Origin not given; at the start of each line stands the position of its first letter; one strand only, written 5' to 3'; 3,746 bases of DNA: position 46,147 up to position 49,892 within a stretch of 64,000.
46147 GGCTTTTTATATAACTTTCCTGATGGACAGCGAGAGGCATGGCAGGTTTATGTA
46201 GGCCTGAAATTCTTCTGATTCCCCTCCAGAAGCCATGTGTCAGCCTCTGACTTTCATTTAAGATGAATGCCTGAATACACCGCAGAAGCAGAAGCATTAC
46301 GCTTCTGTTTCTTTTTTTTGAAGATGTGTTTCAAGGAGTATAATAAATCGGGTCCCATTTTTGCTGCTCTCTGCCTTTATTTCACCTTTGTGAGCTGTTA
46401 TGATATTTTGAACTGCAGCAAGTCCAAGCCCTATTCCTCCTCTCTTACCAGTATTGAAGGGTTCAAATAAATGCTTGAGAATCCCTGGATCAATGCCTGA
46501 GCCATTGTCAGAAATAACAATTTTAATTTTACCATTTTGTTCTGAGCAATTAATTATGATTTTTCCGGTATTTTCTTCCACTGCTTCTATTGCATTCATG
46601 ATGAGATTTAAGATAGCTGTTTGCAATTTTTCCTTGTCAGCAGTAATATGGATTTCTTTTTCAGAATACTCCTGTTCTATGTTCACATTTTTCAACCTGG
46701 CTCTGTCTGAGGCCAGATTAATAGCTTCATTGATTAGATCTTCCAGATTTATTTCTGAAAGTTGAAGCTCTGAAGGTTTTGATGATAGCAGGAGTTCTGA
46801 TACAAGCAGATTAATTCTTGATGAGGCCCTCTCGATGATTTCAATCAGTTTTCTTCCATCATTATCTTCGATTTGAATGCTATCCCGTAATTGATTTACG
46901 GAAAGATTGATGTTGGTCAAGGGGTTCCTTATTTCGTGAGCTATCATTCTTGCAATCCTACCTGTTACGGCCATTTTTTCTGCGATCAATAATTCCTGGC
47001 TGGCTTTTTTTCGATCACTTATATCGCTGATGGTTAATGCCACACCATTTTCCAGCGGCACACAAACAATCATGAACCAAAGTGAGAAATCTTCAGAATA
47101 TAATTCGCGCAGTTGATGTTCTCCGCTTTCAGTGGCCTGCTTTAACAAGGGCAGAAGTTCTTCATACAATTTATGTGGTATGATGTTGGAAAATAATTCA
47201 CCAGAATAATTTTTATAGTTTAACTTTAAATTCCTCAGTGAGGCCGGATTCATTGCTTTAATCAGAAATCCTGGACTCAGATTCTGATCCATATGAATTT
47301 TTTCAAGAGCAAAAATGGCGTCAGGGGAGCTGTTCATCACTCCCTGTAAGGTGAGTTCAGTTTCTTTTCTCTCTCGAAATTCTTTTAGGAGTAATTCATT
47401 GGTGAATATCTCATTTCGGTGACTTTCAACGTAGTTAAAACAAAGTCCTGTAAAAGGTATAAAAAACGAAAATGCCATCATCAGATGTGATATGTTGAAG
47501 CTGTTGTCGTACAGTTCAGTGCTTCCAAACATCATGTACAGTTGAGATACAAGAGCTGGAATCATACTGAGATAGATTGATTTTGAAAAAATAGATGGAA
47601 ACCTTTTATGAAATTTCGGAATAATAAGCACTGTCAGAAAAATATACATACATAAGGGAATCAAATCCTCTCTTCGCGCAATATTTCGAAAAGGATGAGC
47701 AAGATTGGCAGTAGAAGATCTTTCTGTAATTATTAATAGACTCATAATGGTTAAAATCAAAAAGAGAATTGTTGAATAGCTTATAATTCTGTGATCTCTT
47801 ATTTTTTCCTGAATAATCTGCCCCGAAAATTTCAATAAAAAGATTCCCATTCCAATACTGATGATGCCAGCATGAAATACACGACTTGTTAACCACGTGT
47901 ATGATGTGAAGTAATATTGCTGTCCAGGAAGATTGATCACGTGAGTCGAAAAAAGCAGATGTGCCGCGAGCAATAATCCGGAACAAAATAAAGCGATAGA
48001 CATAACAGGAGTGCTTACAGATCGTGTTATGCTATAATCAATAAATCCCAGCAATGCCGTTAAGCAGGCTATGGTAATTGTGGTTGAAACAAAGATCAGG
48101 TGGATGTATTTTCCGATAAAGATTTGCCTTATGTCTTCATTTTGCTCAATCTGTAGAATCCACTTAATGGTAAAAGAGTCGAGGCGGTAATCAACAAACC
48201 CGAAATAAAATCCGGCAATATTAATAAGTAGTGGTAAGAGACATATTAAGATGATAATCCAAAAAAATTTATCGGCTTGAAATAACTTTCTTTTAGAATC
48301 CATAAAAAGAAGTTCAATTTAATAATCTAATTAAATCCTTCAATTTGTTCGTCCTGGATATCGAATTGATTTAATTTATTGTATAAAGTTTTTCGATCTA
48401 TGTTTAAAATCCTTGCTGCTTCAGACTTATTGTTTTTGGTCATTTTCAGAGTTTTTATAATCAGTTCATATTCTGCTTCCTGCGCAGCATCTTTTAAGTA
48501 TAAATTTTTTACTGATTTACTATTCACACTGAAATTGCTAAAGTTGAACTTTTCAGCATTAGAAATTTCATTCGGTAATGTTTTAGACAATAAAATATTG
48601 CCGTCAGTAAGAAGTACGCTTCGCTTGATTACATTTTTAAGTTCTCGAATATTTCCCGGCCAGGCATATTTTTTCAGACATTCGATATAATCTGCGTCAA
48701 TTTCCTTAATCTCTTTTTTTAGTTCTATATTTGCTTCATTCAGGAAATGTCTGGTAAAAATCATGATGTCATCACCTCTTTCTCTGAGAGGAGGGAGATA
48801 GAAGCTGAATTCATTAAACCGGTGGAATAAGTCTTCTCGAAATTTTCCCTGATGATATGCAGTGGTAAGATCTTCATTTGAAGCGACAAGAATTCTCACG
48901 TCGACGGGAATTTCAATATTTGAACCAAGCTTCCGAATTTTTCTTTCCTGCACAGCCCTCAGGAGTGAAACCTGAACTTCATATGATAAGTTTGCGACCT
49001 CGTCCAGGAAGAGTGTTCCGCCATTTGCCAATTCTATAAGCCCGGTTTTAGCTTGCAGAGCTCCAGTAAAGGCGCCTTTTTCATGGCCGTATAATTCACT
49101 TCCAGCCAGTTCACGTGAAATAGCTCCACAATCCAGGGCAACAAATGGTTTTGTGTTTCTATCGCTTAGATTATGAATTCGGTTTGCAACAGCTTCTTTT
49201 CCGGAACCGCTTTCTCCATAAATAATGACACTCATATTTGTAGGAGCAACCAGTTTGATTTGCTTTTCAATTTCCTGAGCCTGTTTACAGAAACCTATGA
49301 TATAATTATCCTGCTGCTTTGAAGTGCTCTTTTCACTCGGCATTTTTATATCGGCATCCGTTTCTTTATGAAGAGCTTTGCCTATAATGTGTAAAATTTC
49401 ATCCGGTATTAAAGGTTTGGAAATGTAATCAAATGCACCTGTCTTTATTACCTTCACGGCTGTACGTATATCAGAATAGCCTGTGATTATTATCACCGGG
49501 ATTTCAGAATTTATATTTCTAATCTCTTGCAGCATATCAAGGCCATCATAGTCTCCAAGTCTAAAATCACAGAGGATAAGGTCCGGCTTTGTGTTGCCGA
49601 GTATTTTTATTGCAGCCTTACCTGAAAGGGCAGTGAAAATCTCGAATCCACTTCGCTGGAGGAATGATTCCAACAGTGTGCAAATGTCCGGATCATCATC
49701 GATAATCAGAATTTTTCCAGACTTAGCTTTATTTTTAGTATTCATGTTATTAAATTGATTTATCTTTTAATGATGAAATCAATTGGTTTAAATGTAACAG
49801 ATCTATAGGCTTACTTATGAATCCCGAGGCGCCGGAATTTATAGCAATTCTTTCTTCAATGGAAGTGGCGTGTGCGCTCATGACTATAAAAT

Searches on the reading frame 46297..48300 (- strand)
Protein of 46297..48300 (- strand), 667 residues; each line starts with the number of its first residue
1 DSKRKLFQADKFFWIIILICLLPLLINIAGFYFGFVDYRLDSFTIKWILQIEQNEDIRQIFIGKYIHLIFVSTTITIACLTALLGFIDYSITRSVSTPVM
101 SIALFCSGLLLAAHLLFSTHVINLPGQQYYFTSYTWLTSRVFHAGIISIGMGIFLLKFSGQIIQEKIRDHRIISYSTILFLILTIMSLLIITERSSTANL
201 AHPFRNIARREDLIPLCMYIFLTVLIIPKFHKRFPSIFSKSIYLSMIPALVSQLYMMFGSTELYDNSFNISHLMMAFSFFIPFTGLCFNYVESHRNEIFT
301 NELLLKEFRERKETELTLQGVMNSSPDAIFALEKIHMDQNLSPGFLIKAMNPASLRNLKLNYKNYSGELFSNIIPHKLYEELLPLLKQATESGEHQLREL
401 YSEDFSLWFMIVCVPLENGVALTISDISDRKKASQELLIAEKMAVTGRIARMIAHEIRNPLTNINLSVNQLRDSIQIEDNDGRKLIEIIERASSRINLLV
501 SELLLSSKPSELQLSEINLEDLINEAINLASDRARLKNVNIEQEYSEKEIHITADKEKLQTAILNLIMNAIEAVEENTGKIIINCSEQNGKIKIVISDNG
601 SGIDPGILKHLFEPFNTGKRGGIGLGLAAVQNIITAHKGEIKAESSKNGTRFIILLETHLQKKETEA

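Call 16: search_protein_families(library=pfam, proteins=[window:46297-48300:-], max_evalue=0.001)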
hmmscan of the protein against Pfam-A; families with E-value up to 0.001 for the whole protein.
window:46297-48300:- (667 aa): 6 families
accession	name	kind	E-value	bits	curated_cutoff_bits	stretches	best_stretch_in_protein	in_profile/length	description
PF02518.31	HATPase_c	-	5.8e-22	78.7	26.4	1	555-657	2-108/111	Histidine kinase-, DNA gyrase B-, and HSP90-like ATPase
PF00512.31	HisKA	-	1.6e-11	44.5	26.9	1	448-508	4-62/66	His Kinase A (phospho-acceptor) domain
PF13581.12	HATPase_c_2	-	6.9e-05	23.3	27.4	1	556-636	29-111/127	Histidine kinase-like ATPase domain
PF11877.13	DUF3397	-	0.00033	21.3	25.9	1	130-227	16-112/112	Protein of unknown function (DUF3397)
PF13589.12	HATPase_c_3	-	0.00058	20.3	25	1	559-610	3-52/137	Histidine kinase-, DNA gyrase B-, and HSP90-like ATPase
PF14501.12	HATPase_c_5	-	0.00071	19.9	22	1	559-652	6-97/102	GHKL domain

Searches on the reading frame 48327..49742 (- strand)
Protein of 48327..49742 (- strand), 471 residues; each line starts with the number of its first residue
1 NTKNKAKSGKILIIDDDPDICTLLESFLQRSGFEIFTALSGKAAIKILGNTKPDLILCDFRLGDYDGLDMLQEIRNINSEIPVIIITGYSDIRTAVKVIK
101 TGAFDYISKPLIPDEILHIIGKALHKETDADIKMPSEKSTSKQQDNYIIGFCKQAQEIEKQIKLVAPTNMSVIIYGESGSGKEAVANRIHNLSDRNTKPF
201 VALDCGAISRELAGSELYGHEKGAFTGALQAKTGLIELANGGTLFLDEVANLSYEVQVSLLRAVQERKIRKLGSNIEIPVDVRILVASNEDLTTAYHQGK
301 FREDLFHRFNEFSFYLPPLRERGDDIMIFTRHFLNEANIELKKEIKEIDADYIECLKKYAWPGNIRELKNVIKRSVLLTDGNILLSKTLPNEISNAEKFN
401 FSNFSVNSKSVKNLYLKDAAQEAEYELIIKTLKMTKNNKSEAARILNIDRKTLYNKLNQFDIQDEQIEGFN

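Call 16: search_protein_families(library=pfam, proteins=[window:48327-49742:-], max_evalue=0.001)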
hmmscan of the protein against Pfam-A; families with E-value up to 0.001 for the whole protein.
window:48327-49742:- (471 aa): 7 families
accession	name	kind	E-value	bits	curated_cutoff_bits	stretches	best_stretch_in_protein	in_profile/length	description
PF00158.32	Sigma54_activat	-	3.8e-61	206.1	20.2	1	149-313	2-166/168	Sigma-54 interaction domain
PF00072.30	Response_reg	-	5e-31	107.6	30.2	1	11-120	1-110/111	Response regulator receiver domain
PF25601.1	AAA_lid_14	-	1.3e-24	86.3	27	1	320-398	1-79/87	AAA+ ATPase lid domain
PF14532.12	Sigma54_activ_2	-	7.6e-19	68.7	25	1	150-319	2-138/138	Sigma-54 interaction domain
PF02954.25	HTH_8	-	7.8e-12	45.2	22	1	422-460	4-42/42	Bacterial regulatory protein, Fis family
PF07728.20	AAA_5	-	5.9e-08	33.3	22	1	172-290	2-123/139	AAA domain (dynein-related subfamily)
PF01078.27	Mg_chelatase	-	2e-07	31.1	20.3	1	227-291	93-159/207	Magnesium chelatase, subunit ChlI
